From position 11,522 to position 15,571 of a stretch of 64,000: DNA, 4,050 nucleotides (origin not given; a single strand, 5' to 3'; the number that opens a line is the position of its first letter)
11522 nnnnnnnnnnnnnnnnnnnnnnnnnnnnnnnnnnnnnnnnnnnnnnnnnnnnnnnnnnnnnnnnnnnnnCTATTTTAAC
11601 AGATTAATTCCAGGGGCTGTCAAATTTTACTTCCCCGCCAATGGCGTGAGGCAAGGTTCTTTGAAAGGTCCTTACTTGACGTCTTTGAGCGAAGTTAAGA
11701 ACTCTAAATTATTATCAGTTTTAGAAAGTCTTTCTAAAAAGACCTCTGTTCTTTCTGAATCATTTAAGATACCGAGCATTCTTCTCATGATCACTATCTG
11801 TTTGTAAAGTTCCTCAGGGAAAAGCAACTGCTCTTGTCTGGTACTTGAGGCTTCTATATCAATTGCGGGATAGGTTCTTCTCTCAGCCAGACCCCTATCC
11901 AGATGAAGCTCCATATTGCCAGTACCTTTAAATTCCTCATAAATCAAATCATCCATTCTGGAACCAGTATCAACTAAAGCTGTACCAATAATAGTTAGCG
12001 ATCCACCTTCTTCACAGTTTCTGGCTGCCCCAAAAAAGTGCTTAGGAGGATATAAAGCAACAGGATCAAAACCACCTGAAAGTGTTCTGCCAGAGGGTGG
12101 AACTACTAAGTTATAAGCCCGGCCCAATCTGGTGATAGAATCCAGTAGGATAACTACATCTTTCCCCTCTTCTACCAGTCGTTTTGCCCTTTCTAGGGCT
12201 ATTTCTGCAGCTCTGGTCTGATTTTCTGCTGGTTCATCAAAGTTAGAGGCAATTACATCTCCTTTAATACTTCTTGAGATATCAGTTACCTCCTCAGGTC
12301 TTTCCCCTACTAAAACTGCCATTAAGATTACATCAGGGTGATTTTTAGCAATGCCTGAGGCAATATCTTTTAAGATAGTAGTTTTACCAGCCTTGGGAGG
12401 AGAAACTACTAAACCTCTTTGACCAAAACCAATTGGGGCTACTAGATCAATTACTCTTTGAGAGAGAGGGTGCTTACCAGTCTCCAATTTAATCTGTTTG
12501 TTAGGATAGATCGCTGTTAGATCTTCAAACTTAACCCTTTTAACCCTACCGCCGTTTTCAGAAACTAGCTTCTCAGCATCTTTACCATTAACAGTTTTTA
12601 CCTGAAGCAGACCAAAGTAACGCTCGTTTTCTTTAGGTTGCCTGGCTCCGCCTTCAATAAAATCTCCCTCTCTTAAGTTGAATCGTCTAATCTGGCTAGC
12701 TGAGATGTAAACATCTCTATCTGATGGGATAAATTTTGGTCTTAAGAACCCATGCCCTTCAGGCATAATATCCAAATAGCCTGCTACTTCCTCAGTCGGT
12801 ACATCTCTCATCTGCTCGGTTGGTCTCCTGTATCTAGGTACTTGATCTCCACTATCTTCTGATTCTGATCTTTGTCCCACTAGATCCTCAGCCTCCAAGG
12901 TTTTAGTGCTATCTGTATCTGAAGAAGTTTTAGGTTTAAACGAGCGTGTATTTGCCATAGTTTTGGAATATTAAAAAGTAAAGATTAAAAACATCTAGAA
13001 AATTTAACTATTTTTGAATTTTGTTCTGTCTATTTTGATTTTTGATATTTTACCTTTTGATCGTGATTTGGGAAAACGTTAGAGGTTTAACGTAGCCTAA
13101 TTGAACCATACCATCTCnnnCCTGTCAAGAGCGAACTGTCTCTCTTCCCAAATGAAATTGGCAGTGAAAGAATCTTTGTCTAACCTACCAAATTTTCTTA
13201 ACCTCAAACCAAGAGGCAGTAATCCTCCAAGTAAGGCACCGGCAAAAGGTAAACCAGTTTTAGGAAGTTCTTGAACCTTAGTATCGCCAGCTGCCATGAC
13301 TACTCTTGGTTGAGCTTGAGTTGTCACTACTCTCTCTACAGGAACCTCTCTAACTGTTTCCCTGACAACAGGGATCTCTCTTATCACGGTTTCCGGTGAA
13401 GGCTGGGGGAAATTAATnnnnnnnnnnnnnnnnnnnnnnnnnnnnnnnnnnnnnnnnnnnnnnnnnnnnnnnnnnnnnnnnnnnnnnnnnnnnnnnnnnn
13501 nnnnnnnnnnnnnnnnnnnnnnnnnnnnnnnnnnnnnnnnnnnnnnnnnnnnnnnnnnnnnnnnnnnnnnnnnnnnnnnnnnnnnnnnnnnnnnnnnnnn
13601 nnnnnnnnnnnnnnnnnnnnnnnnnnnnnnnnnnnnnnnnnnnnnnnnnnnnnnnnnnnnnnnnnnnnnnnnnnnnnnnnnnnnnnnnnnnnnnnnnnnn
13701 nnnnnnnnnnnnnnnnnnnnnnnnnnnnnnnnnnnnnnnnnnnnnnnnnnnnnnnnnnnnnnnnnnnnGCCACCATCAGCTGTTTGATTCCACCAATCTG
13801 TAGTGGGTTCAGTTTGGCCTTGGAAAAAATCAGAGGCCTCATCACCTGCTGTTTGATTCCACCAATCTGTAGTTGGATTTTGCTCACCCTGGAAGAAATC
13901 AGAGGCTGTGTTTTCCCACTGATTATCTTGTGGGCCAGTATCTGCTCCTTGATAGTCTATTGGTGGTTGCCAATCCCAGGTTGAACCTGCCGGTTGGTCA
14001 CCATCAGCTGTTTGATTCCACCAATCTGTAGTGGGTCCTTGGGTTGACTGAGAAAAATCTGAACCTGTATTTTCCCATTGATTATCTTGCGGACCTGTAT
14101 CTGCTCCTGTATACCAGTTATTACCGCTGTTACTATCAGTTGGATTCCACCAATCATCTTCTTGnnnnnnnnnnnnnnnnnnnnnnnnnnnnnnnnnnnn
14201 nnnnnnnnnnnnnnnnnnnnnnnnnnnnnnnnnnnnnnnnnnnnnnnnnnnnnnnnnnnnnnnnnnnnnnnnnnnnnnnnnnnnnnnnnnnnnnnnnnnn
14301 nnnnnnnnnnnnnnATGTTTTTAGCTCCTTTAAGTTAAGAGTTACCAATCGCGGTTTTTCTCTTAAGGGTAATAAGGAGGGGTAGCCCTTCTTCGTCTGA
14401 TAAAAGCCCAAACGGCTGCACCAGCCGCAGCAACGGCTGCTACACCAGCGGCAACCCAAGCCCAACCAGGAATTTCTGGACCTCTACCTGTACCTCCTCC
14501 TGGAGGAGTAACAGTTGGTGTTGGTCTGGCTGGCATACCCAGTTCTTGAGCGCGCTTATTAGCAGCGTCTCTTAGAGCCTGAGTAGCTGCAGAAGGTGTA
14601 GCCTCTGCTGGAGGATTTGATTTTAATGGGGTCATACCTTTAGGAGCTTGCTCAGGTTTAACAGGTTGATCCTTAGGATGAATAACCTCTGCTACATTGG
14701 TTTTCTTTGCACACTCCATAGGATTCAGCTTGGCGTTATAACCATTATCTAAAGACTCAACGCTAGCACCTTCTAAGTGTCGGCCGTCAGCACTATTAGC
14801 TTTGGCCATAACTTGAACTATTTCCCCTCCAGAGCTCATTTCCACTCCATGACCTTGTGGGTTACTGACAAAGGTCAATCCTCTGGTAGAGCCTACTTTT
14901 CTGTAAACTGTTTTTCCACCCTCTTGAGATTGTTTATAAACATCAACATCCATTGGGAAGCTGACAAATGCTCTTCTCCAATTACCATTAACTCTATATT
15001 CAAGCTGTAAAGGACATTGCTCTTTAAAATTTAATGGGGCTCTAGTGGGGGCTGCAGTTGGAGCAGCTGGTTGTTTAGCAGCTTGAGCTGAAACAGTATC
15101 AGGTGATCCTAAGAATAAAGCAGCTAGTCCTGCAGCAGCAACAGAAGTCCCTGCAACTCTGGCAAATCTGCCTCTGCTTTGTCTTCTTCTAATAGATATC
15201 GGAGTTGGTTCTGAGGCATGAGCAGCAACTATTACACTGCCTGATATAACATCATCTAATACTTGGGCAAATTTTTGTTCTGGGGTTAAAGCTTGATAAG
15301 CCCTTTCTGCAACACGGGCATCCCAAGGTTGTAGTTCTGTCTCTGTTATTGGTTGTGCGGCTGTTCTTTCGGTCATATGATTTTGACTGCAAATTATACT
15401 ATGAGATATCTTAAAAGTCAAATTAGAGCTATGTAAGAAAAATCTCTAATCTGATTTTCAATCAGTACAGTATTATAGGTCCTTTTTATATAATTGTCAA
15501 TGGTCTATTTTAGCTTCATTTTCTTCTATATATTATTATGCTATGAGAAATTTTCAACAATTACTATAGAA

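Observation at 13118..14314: LPKTG-anchored surface protein with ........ tandem repeats and a Pro/Gly-rich stalk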

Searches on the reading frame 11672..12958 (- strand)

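Call 7: search_protein_families(library=pfam, proteins=[window:11672-12958:-], max_evalue=1)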
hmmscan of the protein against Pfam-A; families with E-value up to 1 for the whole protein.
window:11672-12958:- (428 aa): 10 families
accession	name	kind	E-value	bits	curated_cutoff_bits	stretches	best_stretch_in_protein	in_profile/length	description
PF07497.18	Rho_RNA_bind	-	1.2e-28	99.2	27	1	58-129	1-73/73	Rho termination factor, RNA-binding domain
PF00006.31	ATP-synt_ab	-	7.7e-28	98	29.5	1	167-372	2-212/213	ATP synthase alpha/beta family, nucleotide-binding domain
PF01637.24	ATPase_2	-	0.0015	18.8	33.2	1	187-279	28-123/225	ATPase domain predominantly from Archaea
PF05729.18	NACHT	-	0.0039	17.5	26.7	1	191-281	12-96/167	NACHT domain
PF19568.5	Spore_III_AA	-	0.0047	16.5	27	1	168-217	133-182/306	Sporulation stage III, protein AA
PF15401.11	TAA-Trp-ring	-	0.022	15.7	25.8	1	133-163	5-36/66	Tryptophan-ring motif of head of Trimeric autotransporter adhesin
PF13401.12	AAA_22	-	0.032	15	27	1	182-278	8-96/130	AAA domain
PF08206.17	OB_RNB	-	0.033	14.3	24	1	60-92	1-31/58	Ribonuclease B OB domain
PF13481.12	AAA_25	-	0.18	11.8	27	1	179-210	33-64/195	AAA domain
PF22707.2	S1CSD-TOTE-2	-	0.19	12.2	27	1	56-106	1-43/60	S1/CSD-like domain 2 of the TOTE conflict systems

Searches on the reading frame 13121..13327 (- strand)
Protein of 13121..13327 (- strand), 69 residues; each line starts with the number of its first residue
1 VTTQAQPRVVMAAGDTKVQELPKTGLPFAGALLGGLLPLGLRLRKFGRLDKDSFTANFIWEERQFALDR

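Call 32: find_related_loci(query=A1, collection=genome_contigs, flank=10000)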
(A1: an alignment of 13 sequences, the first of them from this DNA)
Query A1 (69 aa) in genome_contigs; peptide patterns used: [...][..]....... (x = any residue, [..] = any of these).
63 stretches matched a pattern; 35 encode a relative of the query (tblastn E <= 1e-3); 35 distinct loci.
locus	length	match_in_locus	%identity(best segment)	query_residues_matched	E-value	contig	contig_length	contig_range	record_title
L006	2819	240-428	57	3-65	9e-20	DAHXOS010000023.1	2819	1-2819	MAG TPA_asm: bacterium isolate clean1861 k141_283407, whole genome shotgun sequence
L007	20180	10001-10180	61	7-66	3e-18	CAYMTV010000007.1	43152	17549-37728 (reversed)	MAG TPA_asm: uncultured Gammaproteobacteria bacterium isolate binchicken_co38_1053 genome assembly, contig: NODE_1882_le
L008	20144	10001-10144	58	18-65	2e-16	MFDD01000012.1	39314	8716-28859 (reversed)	MAG: Candidatus Daviesbacteria bacterium RIFCSPHIGHO2_02_FULL_43_12 rifcsphigho2_02_scaffold_5970, whole genome shotgun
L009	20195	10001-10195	52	7-65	1e-15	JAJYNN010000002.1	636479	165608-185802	MAG: bacterium isolate DBS2-4.bin71 NODE_6_length_636479_cov_3.29991, whole genome shotgun sequence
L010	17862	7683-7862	50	5-65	5e-15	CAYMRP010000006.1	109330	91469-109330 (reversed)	MAG TPA_asm: uncultured Gammaproteobacteria bacterium isolate SRP286056_co1_76 genome assembly, contig: NODE_130_length_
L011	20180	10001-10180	52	4-65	7e-15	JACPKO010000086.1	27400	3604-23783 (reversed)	MAG: Candidatus Daviesbacteria bacterium isolate NC_groundwater_496_Ag_S-0.1um_39_16 S35_SO-1_scaffold_314981, whole gen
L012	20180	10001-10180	47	7-65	7e-15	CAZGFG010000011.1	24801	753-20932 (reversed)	MAG TPA_asm: uncultured Gammaproteobacteria bacterium isolate binchicken_co125_1135 genome assembly, contig: NODE_3973_l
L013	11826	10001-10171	47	10-66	8e-15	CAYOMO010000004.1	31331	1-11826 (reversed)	MAG TPA_asm: uncultured Gammaproteobacteria bacterium isolate SRP292972_co1_31 genome assembly, contig: NODE_714_length_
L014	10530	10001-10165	52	10-65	2e-14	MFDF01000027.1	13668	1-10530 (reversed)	MAG: Candidatus Daviesbacteria bacterium RIFCSPHIGHO2_12_FULL_37_16 rifcsphigho2_12_scaffold_9093, whole genome shotgun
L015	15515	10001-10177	55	4-64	3e-14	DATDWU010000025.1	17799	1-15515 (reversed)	MAG TPA_asm: Patescibacteria group bacterium isolate SMAG_U8120 k141_1957377, whole genome shotgun sequence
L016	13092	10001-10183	52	4-66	3e-14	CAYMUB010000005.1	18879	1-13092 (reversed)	MAG TPA_asm: uncultured Gammaproteobacteria bacterium isolate binchicken_co203_488 genome assembly, contig: k141_4067292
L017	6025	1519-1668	52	16-65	1e-13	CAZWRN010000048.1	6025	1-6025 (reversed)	MAG TPA_asm: uncultured Gammaproteobacteria bacterium isolate binchicken_co105_146 genome assembly, contig: NODE_17659_l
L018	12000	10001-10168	45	10-65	3e-13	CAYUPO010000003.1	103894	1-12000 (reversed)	MAG TPA_asm: uncultured Gammaproteobacteria bacterium isolate SRP286056_co1_297 genome assembly, contig: NODE_140_length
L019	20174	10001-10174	47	9-65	2e-12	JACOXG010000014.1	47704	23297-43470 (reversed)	MAG: Candidatus Daviesbacteria bacterium isolate NC_groundwater_147_Ag_S-0.1um_38_19 S4_GD2017_2_S1_scaffold_887, whole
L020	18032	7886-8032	51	18-66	2e-12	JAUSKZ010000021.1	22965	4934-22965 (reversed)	MAG: Candidatus Daviesbacteria bacterium isolate E14_metabat.bin.89 E14_k141_1723246, whole genome shotgun sequence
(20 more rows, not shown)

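Call 37: search_protein_representatives(alignment_id=A1)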
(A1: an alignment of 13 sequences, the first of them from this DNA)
Query: 13 sequences, 67 profile positions. Proteins with E-value up to 0.001 (for the whole library): 400; up to 1e-10: 321; up to 1e-30: 0. The best 150 are listed.
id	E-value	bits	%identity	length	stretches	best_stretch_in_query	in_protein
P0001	6.6e-26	105.9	-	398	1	1-66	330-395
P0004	2.3e-25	104.1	-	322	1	3-67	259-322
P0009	3.7e-24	100.3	-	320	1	3-66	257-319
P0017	4.4e-24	100.0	-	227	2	4-67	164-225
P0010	5.5e-24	99.7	-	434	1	2-66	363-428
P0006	6.5e-24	99.5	-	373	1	4-66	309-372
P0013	7.8e-24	99.2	-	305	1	2-66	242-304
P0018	9.1e-24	99.0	-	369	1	4-67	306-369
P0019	3.7e-23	97.1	-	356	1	4-67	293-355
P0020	6.4e-23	96.3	-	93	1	5-66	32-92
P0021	8.2e-23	96.0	-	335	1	2-66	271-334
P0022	1.0e-22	95.7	-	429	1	3-66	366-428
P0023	1.1e-22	95.5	-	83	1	3-67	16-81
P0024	1.2e-22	95.5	-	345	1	4-66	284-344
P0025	1.7e-22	95.0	-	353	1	4-67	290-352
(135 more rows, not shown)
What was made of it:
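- A C-terminal profile finds 400 cluster representatives, 321 of them at E<=1e-10, and all 150 listed matches are at the extreme C-terminus (call 37).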

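Call 47: search_protein_families(library=pfam, proteins=[window:13121-13327:-], max_evalue=10)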
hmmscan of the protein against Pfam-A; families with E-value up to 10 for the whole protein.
seq(69 aa): 0 families

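Call 48: search_protein_families(library=ncbifam, alignment_id=A1, max_evalue=10)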
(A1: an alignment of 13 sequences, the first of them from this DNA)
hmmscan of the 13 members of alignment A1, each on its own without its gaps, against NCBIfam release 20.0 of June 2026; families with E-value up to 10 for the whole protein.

A. member 1, seq(69 aa): 0 families

B. families by the number of members that match (of 13 scanned): 0 families

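Call 82: predict_structure(alignment_id=A1)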
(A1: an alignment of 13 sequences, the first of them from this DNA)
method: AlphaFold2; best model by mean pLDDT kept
length: 69 residues; sequences in the alignment: 13
mean_pLDDT: 61.2   pTM: 0.21
mean pLDDT of the five models: 61.2, 60.3, 59.2, 59.0, 56.0
residues with pLDDT >= 90: 0; 70-90: 10; 50-70: 53; < 50: 6
segments of 3 or more residues with pLDDT < 50: 13-17
pLDDT, mean of each block of 10 residues (from residue 1): 58 51 58 65 62 63 73
secondary structure, 60 per line:
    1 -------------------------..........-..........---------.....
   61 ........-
elements in order: H26-35 H37-46 H56-68
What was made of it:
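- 13205..13252 (-): Membrane helix (aa 355-370) with invariant P356, P367 and G369. AF2 helices 355-364 and 366-375, with a break near P367 (call 82).
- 13133..13162 (-): Conserved cytoplasmic tail motif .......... (aa 385-394). AF2 predicts a short helix at 385-397, with mean pLDDT about 73 for the last block (call 82).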

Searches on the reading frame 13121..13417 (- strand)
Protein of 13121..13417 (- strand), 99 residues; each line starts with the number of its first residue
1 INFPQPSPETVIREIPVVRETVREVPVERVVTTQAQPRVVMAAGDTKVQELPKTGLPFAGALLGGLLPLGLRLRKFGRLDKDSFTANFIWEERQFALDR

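Call 88: search_protein_families(library=ncbifam, proteins=[window:13121-13417:-], max_evalue=10)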
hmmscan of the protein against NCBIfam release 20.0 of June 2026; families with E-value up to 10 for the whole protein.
seq(99 aa): 0 families

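Call 89: search_protein_families(library=pfam, proteins=[window:13121-13417:-], max_evalue=10)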
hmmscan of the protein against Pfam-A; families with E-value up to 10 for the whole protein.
seq(99 aa): 0 families
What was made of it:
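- Closest known: Canonical LPXTG cell-wall sorting signal of Gram-positive sortase substrates. Different: Neither curated model matches, with or without the tail, while both match the controls (calls 88, 89).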

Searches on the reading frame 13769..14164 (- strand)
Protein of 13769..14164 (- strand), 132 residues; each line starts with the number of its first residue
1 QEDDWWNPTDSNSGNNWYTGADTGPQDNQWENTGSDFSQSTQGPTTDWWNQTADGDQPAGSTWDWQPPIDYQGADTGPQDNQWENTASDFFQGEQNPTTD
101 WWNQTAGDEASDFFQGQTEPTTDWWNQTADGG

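Call 64: search_solved_structures(query=window:13769-14164:-, max_evalue=10)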
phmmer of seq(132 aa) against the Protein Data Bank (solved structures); distinct sequences matched with E-value up to 10: 6.
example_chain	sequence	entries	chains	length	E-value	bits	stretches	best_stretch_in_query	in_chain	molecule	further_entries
6etz_A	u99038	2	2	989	1.3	12.6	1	5-35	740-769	Beta-galactosidase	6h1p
6seb_A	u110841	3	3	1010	1.3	12.5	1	5-35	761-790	Beta-galactosidase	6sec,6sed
6zjp_A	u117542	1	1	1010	1.3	12.5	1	5-35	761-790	Beta-galactosidase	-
6se8_A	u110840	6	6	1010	1.3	12.5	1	5-35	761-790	Beta-galactosidase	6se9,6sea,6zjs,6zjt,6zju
6zjq_A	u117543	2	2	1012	1.3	12.5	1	5-35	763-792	Beta-galactosidase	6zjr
6zjv_A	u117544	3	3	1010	1.4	12.5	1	5-35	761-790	Beta-galactosidase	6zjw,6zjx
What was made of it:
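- On Known Trp-rich wall- or glycan-binding repeats (for example choline-binding CW_binding_1, WxL, SLH, LysM): Best PDB E-value is 1.3 (call 64).
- No PDB sequence match better than E=1.3 (call 64).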

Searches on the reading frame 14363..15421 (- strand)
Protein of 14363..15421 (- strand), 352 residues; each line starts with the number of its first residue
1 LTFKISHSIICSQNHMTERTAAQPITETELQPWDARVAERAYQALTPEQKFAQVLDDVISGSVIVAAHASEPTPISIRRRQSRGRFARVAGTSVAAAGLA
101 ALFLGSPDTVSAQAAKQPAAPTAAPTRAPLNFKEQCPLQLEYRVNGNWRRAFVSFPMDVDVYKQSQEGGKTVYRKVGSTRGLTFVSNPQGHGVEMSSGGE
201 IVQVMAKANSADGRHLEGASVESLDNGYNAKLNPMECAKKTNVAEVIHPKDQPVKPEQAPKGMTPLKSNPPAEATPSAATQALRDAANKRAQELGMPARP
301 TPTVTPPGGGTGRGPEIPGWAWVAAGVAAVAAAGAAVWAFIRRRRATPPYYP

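Call 7: search_protein_families(library=pfam, proteins=[window:14363-15421:-], max_evalue=1)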
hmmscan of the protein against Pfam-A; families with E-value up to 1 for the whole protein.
window:14363-15421:- (352 aa): 4 families
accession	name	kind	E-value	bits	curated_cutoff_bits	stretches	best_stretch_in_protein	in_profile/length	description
PF10814.13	CwsA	-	0.019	15.7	26.7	0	57-101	20-66/134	Cell wall synthesis protein CwsA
PF09594.16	GT87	-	0.036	14.2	25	1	313-346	190-219/237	Glycosyltransferase family 87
PF19865.4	DUF6338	-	0.31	11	26.5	1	314-350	78-115/205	Family of unknown function (DUF6338)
PF02656.20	DUF202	-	0.33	11.9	23.4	0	318-345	37-64/68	Domain of unknown function (DUF202)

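Call 8: search_protein_families(library=ncbifam, proteins=[window:14363-15421:-], max_evalue=1)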
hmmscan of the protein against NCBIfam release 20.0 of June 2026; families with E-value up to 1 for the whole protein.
window:14363-15421:- (352 aa): 0 families

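Call 65: search_protein_families(library=phrogs, proteins=[window:14363-15421:-], max_evalue=0.01)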
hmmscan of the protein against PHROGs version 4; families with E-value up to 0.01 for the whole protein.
window:14363-15421:- (352 aa): 0 families
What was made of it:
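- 14363..15376 (-): Upstream gene, probably co-transcribed: a 337-aa (352-aa from TTG) Ala-rich secreted protein with its own C-terminal membrane helix plus RRRR. It lies 48 nt upstream of the LPKTG gene. No Pfam, NCBIfam or PHROG match (calls 7, 8, 65).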
